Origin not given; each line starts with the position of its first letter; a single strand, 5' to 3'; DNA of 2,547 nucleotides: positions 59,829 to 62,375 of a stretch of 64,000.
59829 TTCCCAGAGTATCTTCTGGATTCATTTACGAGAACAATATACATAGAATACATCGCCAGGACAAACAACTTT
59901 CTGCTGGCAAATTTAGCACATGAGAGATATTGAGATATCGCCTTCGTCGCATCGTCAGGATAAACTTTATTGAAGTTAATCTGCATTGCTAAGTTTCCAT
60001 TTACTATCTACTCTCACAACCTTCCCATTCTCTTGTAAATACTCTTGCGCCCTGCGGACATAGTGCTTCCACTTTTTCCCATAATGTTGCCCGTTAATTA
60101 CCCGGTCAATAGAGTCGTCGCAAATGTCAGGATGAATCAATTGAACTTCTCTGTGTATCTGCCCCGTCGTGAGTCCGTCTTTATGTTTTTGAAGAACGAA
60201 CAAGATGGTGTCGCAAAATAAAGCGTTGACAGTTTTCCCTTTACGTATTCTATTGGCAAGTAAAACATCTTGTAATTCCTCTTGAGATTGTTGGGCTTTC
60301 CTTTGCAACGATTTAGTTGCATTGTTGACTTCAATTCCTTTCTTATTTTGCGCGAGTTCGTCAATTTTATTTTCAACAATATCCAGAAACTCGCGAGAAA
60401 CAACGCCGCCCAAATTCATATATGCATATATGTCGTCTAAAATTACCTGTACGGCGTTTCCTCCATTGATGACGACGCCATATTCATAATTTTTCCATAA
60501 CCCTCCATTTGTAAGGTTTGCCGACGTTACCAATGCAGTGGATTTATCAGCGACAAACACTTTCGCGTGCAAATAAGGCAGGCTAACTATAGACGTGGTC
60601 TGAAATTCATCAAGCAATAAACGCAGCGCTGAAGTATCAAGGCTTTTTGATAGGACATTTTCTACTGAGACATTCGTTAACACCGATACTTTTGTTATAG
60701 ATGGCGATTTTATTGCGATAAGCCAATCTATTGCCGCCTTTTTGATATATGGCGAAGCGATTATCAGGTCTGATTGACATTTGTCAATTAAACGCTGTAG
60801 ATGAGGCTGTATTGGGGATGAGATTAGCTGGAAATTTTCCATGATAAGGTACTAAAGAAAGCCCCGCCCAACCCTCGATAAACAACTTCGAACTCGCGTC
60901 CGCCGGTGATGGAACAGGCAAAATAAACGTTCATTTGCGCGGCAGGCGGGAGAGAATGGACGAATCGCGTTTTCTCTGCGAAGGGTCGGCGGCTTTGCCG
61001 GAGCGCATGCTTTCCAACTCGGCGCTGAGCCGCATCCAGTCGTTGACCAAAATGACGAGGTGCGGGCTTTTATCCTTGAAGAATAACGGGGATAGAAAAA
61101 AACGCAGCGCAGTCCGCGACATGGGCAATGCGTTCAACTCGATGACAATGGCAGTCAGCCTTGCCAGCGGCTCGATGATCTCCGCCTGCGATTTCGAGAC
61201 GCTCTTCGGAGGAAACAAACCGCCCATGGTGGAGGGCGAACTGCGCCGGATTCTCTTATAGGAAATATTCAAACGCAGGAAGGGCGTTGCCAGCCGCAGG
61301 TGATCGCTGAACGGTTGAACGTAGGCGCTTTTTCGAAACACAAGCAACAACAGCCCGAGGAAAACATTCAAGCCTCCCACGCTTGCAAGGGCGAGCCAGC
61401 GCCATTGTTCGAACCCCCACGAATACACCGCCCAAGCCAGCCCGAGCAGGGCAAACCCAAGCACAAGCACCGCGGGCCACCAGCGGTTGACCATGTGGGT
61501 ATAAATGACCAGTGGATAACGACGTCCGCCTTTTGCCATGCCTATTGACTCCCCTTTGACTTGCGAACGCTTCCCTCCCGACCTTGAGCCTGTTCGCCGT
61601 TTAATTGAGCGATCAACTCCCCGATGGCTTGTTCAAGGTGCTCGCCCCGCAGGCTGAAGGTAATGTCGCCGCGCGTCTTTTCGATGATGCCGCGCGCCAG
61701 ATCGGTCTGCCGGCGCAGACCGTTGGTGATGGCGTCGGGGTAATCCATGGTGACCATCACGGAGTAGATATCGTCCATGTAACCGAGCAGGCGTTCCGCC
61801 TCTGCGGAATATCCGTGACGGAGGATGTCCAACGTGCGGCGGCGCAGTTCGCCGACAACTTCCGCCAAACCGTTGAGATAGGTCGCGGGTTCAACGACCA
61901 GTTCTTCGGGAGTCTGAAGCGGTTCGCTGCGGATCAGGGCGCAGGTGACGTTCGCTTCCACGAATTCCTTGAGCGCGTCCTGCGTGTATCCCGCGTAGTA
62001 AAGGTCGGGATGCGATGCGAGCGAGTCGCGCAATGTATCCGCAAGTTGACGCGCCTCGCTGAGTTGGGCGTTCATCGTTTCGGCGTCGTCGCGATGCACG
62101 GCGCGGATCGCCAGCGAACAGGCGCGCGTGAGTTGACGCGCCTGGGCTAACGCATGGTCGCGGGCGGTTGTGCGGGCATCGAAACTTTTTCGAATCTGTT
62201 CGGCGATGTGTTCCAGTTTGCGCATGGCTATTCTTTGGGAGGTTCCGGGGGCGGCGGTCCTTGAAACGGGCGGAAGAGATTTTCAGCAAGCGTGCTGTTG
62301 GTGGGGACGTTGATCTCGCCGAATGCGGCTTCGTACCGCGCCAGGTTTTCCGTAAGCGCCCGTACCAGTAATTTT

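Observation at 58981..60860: AT-rich islet with two overlapping nuclease genes and no methyltransferase: candidate stand-alone defence system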

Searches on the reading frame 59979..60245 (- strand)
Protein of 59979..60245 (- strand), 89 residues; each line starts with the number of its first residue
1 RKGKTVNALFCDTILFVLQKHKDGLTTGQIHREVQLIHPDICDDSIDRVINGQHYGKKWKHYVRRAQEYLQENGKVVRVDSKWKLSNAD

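Call 53: search_solved_structures(query=A4, max_evalue=10, show_alignments=3)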
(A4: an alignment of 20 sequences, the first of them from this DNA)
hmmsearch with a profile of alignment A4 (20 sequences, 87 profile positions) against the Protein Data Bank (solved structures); distinct sequences matched with E-value up to 10: 2.
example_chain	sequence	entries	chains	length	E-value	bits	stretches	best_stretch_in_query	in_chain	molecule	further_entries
8ada_A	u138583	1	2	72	0.03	17.5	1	26-64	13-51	Uncharacterized protein Rv2667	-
6zie_A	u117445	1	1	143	0.52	13.5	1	22-42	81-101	CMPX-383B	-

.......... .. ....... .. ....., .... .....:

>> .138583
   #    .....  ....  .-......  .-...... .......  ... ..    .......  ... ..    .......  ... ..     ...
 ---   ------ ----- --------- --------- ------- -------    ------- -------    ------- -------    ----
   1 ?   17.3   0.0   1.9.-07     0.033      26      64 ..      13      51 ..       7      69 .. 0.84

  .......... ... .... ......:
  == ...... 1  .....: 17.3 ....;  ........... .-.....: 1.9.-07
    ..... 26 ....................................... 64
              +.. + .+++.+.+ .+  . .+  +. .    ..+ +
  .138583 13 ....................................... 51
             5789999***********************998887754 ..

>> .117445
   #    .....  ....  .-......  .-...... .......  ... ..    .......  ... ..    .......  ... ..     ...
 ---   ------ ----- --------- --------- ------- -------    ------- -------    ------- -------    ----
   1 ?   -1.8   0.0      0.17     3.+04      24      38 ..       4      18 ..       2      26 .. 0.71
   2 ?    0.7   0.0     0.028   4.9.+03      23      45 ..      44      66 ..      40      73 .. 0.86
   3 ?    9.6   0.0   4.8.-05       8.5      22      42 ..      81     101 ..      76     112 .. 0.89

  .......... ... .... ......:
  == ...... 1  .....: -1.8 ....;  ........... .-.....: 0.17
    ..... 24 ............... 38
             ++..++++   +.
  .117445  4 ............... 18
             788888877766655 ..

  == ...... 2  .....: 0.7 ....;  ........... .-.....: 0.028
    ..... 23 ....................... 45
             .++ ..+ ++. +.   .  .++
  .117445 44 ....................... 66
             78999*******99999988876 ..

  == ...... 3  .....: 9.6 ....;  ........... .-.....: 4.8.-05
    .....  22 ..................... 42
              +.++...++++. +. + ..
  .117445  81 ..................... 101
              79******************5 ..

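Call 54: search_protein_families(library=pfam, alignment_id=A4, max_evalue=10)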
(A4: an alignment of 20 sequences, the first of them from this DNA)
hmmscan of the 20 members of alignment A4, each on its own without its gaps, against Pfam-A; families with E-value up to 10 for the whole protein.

A. member 1, seq(89 aa): 0 families

B. families by the number of members that match (of 20 scanned): 16 families
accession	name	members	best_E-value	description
PF24706.1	DUF7669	5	0.065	Domain of unknown function (DUF7669)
PF07583.16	PSCyt2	4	0.016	Protein of unknown function (DUF1549)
PF14338.12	Mrr_N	2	0.0012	Mrr N-terminal domain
PF20423.3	AceK_regulatory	2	0.021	Isocitrate dehydrogenase kinase/phosphatase (AceK), regulatory domain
PF15016.13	C5orf34_C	2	0.055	C5orf34 C-terminal domain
PF13338.12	AbiEi_4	1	0.03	Transcriptional regulator, AbiEi antitoxin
PF04363.17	DUF496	1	0.036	Protein of unknown function (DUF496)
PF04703.18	FaeA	1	0.075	FaeA-like protein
PF12460.14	MMS19_C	1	0.098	RNAPII transcription regulator C-terminal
PF06453.16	LT-IIB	1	0.11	Type II heat-labile enterotoxin , B subunit (LT-IIB)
PF03294.19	Pox_Rap94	1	0.14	RNA polymerase-associated transcription specificity factor, Rap94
PF10684.14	BDM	1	0.14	Putative biofilm-dependent modulation protein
PF06969.22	HemN_C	1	0.16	HemN C-terminal domain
PF14469.11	AKAP28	1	0.17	28 kDa A-kinase anchor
PF23223.1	zf-C2H2_ZNF462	1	0.17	Zinc finger protein 462, C2H2 zinc finger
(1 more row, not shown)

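Call 98: search_protein_representatives(protein=window:59979-60245:-)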
Query: 89 residues. Proteins with E-value up to 0.001 (for the whole library): 240; up to 1e-10: 170; up to 1e-30: 0. The best 150 are listed.
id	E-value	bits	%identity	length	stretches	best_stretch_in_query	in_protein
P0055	5.7e-29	116.1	59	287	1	2-86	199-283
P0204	4.8e-25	103.5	55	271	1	2-86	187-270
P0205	1.8e-23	98.5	47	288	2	4-85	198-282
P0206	4.5e-23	97.2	56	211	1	4-85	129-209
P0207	5.5e-22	93.7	44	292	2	3-85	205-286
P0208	6.7e-22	93.5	54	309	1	4-86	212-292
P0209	1.9e-21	92.0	52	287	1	3-86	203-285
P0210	2.8e-21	91.5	49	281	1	6-85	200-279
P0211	4.7e-21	90.8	51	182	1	3-84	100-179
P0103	1.0e-20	89.7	51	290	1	4-86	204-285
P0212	1.3e-20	89.4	54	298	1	2-85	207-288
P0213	1.4e-20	89.2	48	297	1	2-89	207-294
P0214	3.1e-20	88.1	50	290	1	3-86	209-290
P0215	4.9e-20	87.5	51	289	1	5-85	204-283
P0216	5.8e-20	87.3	49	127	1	2-85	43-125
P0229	6.3e-19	84.0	47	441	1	2-88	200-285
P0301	2.2e-15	72.7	45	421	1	3-86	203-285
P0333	1.0e-13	67.3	49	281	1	3-74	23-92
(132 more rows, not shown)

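Call 99: search_protein_families(library=pfam, proteins=[P0333, P0229, P0301], max_evalue=0.01)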
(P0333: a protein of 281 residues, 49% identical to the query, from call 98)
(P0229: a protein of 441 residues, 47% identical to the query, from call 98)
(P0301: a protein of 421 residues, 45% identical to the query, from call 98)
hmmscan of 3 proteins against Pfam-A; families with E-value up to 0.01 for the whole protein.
P0333 (281 aa): 1 family
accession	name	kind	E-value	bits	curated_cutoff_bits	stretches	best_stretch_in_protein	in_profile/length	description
PF13267.11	DUF4058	-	3.9e-14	53.1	25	1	183-235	1-53/254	Protein of unknown function (DUF4058)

P0229 (441 aa): 1 family
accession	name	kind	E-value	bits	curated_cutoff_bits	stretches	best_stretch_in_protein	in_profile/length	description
PF13091.12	PLDc_2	-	7.3e-09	36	27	1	14-138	2-127/132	PLD-like domain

P0301 (421 aa): 3 families
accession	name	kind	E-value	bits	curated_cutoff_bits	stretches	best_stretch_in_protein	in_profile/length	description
PF13091.12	PLDc_2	-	2.5e-13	50.4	27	1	15-140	1-127/132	PLD-like domain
PF00614.28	PLDc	-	7.6e-05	23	21.9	1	93-114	4-25/28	Phospholipase D Active site motif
PF09565.16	RE_NgoFVII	-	0.00083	19.1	23.8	1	90-140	89-144/162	NgoFVII restriction endonuclease N-terminal PLD domain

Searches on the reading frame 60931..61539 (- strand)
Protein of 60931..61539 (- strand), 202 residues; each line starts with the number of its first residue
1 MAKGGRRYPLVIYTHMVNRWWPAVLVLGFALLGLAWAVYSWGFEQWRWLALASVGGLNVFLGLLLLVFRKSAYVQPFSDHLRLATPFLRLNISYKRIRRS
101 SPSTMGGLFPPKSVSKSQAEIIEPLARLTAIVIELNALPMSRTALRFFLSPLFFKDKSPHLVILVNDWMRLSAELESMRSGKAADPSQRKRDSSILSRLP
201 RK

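Call 40: find_encoding_contigs(protein=window:60931-61539:-, flank=5000, max_places=8)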
Protein window:60931-61539:- (202 aa): 13 contigs read that carry it; 7 places shown.
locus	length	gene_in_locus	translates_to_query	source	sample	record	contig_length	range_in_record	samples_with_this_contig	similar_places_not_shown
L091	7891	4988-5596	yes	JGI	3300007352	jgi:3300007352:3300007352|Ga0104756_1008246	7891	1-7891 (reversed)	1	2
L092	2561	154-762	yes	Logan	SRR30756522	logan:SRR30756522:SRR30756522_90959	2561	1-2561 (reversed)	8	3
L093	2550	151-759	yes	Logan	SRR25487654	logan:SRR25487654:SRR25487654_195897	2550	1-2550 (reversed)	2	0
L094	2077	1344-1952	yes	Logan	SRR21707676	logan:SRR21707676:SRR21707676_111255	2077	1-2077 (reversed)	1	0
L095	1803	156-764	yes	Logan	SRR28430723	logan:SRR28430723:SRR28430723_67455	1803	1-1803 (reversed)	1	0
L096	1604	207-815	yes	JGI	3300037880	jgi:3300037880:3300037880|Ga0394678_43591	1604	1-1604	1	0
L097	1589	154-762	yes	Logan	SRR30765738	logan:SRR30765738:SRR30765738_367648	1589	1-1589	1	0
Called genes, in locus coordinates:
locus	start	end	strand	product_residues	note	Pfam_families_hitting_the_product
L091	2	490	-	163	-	?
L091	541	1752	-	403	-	-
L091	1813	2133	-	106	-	-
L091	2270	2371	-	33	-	-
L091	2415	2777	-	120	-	PF12973:Cupin_7 (weak), PF00190:Cupin_1, PF01050:MannoseP_isomer (weak), PF05899:Cupin_3 (weak), PF02311:AraC_binding, PF07883:Cupin_2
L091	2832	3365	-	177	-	PF01292:Ni_hydr_CYTB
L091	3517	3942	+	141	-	PF00436:SSB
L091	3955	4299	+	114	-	PF11950:DUF3467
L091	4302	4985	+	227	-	-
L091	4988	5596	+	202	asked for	-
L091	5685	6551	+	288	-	PF09565:RE_NgoFVII (weak), PF13091:PLDc_2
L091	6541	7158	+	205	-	-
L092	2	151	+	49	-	?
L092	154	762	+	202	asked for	-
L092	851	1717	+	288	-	PF09565:RE_NgoFVII (weak), PF13091:PLDc_2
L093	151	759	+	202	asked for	-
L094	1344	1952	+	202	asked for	-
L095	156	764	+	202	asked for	-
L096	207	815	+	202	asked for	-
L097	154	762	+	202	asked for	-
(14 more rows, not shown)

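Call 101: search_protein_families(library=pfam, proteins=[window:60931-61539:-], max_evalue=0.0001)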
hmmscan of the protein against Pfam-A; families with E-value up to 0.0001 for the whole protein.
window:60931-61539:- (202 aa): 0 families

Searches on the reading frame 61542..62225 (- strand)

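Call 101: search_protein_families(library=pfam, proteins=[window:61542-62225:-], max_evalue=0.0001)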
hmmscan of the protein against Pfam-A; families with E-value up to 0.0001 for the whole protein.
window:61542-62225:- (227 aa): 1 family
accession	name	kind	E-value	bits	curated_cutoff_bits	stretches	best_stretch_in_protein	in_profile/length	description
PF01997.21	Translin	-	7.2e-05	23.3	25.9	0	38-163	19-174/205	Translin family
